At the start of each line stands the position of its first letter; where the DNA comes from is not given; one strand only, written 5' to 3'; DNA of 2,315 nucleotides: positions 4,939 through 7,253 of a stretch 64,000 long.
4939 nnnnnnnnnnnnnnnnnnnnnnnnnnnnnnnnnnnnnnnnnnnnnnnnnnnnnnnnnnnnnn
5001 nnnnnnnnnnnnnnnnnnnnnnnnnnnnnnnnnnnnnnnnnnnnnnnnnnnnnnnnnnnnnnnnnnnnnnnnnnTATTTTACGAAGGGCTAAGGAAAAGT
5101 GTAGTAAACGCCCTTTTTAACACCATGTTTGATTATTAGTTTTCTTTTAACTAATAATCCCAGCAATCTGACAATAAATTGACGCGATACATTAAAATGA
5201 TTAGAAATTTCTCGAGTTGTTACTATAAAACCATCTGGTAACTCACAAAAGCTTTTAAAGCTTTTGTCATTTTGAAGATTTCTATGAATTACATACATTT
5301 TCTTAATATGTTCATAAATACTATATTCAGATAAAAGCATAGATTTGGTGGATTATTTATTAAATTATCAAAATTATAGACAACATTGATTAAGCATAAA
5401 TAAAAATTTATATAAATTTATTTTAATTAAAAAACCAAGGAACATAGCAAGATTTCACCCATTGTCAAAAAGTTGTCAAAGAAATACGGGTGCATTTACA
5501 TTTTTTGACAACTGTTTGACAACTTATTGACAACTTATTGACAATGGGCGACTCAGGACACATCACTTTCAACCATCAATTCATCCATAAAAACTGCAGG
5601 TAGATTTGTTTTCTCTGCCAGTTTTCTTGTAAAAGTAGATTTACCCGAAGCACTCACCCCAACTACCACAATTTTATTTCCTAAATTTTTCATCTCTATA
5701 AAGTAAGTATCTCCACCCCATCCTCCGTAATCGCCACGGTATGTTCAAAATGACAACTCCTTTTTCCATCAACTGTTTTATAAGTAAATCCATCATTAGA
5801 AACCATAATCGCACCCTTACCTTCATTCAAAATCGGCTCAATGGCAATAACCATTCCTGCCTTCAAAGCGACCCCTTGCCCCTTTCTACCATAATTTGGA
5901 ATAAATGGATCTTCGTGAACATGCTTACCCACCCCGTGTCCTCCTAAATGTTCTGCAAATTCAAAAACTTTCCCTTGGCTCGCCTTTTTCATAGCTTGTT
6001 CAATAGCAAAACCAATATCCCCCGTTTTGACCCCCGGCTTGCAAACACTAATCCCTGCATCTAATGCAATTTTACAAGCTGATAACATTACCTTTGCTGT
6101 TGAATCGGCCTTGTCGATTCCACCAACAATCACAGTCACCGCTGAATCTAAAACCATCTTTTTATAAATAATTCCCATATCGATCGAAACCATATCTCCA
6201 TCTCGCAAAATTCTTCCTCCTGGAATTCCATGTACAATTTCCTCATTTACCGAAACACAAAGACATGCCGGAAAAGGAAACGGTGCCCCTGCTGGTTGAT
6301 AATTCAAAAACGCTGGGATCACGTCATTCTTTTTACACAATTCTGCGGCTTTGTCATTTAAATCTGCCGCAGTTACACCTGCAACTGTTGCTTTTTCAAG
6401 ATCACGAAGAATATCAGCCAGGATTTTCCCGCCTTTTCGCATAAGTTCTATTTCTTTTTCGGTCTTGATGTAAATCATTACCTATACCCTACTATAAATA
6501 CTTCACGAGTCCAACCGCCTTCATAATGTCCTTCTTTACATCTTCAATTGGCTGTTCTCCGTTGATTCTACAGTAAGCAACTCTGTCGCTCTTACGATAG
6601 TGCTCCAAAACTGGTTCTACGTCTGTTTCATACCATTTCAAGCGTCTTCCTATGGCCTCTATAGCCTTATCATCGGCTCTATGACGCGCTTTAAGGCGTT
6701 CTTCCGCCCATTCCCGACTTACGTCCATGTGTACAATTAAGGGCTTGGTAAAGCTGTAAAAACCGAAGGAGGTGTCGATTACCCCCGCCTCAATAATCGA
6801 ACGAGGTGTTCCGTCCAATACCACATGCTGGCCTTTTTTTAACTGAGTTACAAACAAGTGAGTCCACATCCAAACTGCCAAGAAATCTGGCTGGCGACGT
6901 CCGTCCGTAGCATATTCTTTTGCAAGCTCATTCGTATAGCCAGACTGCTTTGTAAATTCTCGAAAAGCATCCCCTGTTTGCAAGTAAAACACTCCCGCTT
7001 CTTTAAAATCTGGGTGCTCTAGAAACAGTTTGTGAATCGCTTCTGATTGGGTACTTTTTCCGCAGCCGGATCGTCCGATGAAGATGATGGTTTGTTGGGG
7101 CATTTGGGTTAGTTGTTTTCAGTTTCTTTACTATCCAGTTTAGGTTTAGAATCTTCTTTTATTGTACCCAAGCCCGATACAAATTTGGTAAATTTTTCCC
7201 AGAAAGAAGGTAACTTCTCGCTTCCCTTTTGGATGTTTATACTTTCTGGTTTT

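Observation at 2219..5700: spc-operon tail ends abruptly after map at a kinase-gene remnant, a TTGACAA-repeat region and a T4SS-type ATPase module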

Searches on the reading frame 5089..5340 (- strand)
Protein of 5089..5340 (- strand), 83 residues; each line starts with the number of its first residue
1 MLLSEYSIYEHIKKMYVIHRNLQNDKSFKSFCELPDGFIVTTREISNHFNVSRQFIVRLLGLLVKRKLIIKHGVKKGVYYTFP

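Call 4: search_protein_families(library=pfam, proteins=[window:5089-5340:-], max_evalue=0.01)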
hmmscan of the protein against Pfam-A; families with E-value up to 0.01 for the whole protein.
window:5089-5340:- (83 aa): 2 families
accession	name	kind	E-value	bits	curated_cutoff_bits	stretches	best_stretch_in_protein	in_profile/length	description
PF12802.13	MarR_2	-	0.00018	22.1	27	1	35-71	18-52/61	MarR family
PF02082.26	Rrf2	-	0.0046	17.6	30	1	36-69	20-53/132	Iron-dependent Transcriptional regulator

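Call 26: find_homologous_proteins(query=window:5089-5340:-, max_evalue=0.01)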
Query window:5089-5340:- (83 aa): 3 proteins with E <= 0.01 among 3 candidates.
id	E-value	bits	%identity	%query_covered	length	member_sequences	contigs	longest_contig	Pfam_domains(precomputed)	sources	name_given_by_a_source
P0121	2.2e-42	160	89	100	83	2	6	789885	-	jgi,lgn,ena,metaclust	jgi:hypothetical protein|metaclust:\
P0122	6.7e-41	155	88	100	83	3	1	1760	-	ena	-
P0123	1.7e-30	122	70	100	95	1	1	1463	-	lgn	-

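Call 27: find_encoding_contigs(protein=P0121, flank=6000, max_places=6)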
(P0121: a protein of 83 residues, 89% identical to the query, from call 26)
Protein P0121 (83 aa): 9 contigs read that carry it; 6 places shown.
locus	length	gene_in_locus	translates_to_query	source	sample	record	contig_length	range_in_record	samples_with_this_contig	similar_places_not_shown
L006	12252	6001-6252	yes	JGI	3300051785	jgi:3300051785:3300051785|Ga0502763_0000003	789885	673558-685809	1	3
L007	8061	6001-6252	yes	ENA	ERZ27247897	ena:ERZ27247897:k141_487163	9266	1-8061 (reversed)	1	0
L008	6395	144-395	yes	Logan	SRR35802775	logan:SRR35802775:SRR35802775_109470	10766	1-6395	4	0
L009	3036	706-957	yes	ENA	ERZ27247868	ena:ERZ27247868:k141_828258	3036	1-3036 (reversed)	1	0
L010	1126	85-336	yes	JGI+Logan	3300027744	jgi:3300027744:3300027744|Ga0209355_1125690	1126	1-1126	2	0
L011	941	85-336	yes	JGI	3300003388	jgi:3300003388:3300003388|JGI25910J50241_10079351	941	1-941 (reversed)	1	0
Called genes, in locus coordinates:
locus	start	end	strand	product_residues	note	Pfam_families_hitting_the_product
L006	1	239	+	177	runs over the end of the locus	PF00347:Ribosomal_L6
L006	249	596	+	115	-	PF00861:Ribosomal_L18p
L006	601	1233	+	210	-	PF00333:Ribosomal_S5, PF03719:Ribosomal_S5_C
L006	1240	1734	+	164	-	PF00828:Ribosomal_L27A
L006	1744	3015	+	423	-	PF00344:SecY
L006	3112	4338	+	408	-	-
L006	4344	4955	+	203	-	PF13671:AAA_33, PF00406:ADK, PF13207:AAA_17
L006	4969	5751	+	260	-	PF00557:Peptidase_M24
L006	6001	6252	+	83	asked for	-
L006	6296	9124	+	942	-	PF26449:DUF8128, PF12696:TraG-D_C (weak)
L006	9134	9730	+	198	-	PF00334:NDK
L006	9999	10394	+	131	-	PF09997:DUF2238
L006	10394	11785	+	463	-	PF16661:Lactamase_B_6, PF00753:Lactamase_B (weak), PF12706:Lactamase_B_2 (faint), PF10996:Beta-Casp, PF07521:RMMBL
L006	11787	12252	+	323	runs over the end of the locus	PF00389:2-Hacid_dh, PF02826:2-Hacid_dh_C, PF03446:NAD_binding_2 (weak)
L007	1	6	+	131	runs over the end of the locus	PF00410:Ribosomal_S8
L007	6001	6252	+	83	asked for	-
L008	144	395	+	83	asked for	-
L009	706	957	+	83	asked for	-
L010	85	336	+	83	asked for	-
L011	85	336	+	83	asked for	-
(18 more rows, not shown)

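Call 40: search_protein_families(library=ncbifam, proteins=[window:5089-5340:-], max_evalue=0.01)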
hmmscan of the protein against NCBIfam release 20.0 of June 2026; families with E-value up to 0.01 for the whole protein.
window:5089-5340:- (83 aa): 1 family
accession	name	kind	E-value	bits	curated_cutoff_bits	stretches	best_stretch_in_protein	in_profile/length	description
NF033789.1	repress_SdpR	subfamily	0.0038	17.1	100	1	41-81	23-63/79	autorepressor SdpR family transcription factor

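Call 42: search_protein_families(library=phrogs, proteins=[window:5089-5340:-], max_evalue=0.01)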
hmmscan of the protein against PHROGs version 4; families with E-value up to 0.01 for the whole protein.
window:5089-5340:- (83 aa): 1 family
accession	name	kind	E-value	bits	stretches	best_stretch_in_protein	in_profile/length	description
phrog_12156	-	DNA, RNA and nucleotide metabolism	0.0093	15.7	1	40-81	438-479/485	DNA helicase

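Call 46: search_protein_families(library=pfam, proteins=[P0123], max_evalue=0.01)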
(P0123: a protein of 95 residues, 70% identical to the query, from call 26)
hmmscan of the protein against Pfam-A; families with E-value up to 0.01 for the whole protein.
P0123 (95 aa): 3 families
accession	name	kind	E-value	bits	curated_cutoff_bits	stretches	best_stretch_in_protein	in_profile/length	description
PF12802.13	MarR_2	-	0.00012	22.6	27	1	39-75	18-52/61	MarR family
PF13545.12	HTH_Crp_2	-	0.002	18.5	27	1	44-77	23-56/70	Crp-like helix-turn-helix domain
PF12728.13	HTH_17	-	0.0034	18.1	27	0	44-64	2-22/51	Helix-turn-helix domain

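Call 101: predict_structure(alignment_id=A3)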
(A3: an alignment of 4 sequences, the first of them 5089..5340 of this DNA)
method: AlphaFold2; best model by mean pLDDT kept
length: 83 residues; sequences in the alignment: 4
mean_pLDDT: 57.4   pTM: 0.44
mean pLDDT of the five models: 57.4, 50.3, 49.9, 47.8, 42.9
residues with pLDDT >= 90: 0; 70-90: 13; 50-70: 44; < 50: 26
segments of 3 or more residues with pLDDT < 50: 17-37, 74-76
pLDDT, mean of each block of 10 residues (from residue 1): 58 53 42 44 66 72 70 56 59
secondary structure, 60 per line:
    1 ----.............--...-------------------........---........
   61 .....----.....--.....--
elements in order: H5-17 H42-49 H53-65 E70-74 E77-81

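Call 102: search_protein_families(library=padloc, proteins=[window:5089-5340:-], max_evalue=0.001)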
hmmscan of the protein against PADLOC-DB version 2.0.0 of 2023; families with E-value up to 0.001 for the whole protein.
window:5089-5340:- (83 aa): 0 families

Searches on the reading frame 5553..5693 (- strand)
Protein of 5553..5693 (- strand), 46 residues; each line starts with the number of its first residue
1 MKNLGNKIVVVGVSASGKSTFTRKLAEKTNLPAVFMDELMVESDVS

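Call 4: search_protein_families(library=pfam, proteins=[window:5553-5693:-], max_evalue=0.01)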
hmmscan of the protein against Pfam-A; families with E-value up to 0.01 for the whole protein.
window:5553-5693:- (46 aa): 4 families
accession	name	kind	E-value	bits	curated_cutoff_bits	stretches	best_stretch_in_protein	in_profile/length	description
PF13671.12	AAA_33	-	7.5e-05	23.5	27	1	8-33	2-25/143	AAA domain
PF13207.12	AAA_17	-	0.0003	21.5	27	1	11-42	1-32/136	AAA domain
PF13238.12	AAA_18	-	0.00052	20.9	29.4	1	8-34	1-25/128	AAA domain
PF13521.12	AAA_28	-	0.0073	17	27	1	7-39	1-31/164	AAA domain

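Call 32: find_homologous_proteins(query=window:5556-5693:-, max_evalue=0.01)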
Query seq(46 aa) (46 aa): 1 proteins with E <= 0.01 among 1 candidates.
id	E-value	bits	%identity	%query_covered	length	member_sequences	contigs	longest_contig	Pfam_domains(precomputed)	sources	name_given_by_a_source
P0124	7.2e-9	52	73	80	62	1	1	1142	PF13671.13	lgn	-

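Call 34: find_encoding_contigs(protein=P0124, flank=3000, max_places=3)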
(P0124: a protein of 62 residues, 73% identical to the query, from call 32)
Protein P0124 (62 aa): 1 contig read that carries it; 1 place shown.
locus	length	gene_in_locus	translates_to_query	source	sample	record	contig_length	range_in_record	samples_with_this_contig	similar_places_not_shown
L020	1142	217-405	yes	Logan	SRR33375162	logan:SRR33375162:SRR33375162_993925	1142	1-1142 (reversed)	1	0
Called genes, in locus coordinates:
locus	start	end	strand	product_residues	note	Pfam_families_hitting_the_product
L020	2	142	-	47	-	?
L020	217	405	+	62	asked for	PF13671:AAA_33 (weak)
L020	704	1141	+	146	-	?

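Call 43: search_protein_representatives(protein=window:5556-5693:-)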
Query: 46 residues. Proteins with E-value up to 0.001 (for the whole library): 33; up to 1e-10: 0; up to 1e-30: 0. The best 33 are listed.
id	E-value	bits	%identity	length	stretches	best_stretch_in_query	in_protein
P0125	4.6e-08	47.7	66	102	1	1-41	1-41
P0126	1.4e-07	46.3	68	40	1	4-40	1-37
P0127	1.9e-07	45.9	59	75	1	3-41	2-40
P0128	1.7e-06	42.9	28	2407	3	13-44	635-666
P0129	1.8e-06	42.9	66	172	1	1-41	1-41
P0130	3.2e-06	42.1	59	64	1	1-41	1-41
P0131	3.4e-06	42.0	47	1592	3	8-37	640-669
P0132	3.7e-06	41.9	30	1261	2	14-40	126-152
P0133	5.7e-06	41.3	42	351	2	5-34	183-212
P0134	8.5e-06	40.8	68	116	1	7-40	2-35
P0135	1.1e-05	40.5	55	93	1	3-40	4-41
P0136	1.3e-05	40.2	58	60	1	6-41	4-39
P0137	1.9e-05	39.7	33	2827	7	9-35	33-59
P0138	2.4e-05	39.4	59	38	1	7-40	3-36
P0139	3.6e-05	38.9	53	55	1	7-44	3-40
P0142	1.5e-04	37.1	53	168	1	4-41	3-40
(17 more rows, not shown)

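Call 46: search_protein_families(library=pfam, proteins=[P0129, P0142], max_evalue=0.01)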
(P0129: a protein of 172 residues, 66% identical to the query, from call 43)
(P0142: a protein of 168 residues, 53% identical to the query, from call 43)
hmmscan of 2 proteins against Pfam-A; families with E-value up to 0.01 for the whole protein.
P0129 (172 aa): 3 families
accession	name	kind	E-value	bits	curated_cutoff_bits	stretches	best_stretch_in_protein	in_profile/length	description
PF13238.12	AAA_18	-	0.00018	22.4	29.4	1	8-52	1-44/128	AAA domain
PF13671.12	AAA_33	-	0.0011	19.7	27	1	8-34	2-28/143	AAA domain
PF13207.12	AAA_17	-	0.0056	17.4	27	0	11-40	1-30/136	AAA domain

P0142 (168 aa): 2 families
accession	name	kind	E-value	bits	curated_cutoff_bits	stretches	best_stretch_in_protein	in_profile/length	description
PF13671.12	AAA_33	-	0.0041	17.9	27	1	7-38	2-33/143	AAA domain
PF13207.12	AAA_17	-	0.0096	16.6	27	0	11-38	2-29/136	AAA domain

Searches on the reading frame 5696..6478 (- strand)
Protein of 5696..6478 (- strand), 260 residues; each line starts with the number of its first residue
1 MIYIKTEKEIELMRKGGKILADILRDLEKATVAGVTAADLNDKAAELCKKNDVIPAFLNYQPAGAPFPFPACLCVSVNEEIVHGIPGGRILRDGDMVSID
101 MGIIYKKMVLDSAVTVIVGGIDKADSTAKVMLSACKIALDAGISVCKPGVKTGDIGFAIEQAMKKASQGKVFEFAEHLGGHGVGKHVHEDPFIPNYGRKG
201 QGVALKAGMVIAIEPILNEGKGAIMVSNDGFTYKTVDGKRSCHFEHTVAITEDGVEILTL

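Call 4: search_protein_families(library=pfam, proteins=[window:5696-6478:-], max_evalue=0.01)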
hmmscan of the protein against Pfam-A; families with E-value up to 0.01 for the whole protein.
window:5696-6478:- (260 aa): 1 family
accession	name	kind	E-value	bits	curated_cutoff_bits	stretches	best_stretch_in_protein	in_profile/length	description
PF00557.29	Peptidase_M24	-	1.7e-43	149.2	23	1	11-252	1-208/208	Metallopeptidase family M24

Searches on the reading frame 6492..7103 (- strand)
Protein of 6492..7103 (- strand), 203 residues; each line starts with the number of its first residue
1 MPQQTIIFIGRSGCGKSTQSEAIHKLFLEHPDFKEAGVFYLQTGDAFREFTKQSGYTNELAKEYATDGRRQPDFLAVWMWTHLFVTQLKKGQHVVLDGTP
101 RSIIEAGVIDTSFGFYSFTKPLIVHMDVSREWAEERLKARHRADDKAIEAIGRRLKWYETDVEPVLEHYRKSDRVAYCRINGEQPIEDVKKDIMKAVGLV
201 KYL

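Call 4: search_protein_families(library=pfam, proteins=[window:6492-7103:-], max_evalue=0.01)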
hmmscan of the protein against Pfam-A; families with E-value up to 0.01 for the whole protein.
window:6492-7103:- (203 aa): 6 families
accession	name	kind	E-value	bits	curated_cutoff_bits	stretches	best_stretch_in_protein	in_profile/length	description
PF00406.28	ADK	-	7.1e-17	62.4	26.8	1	9-172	2-149/151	Adenylate kinase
PF13207.12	AAA_17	-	1.6e-08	35.4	27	1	10-149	2-133/136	AAA domain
PF13671.12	AAA_33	-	1.8e-07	32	27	1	6-162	2-140/143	AAA domain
PF13238.12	AAA_18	-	5.8e-05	24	29.4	1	6-147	1-118/128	AAA domain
PF13521.12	AAA_28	-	0.0012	19.6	27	1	6-49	2-44/164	AAA domain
PF00910.28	RNA_helicase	-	0.0085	17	21.5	0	6-43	1-40/105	RNA helicase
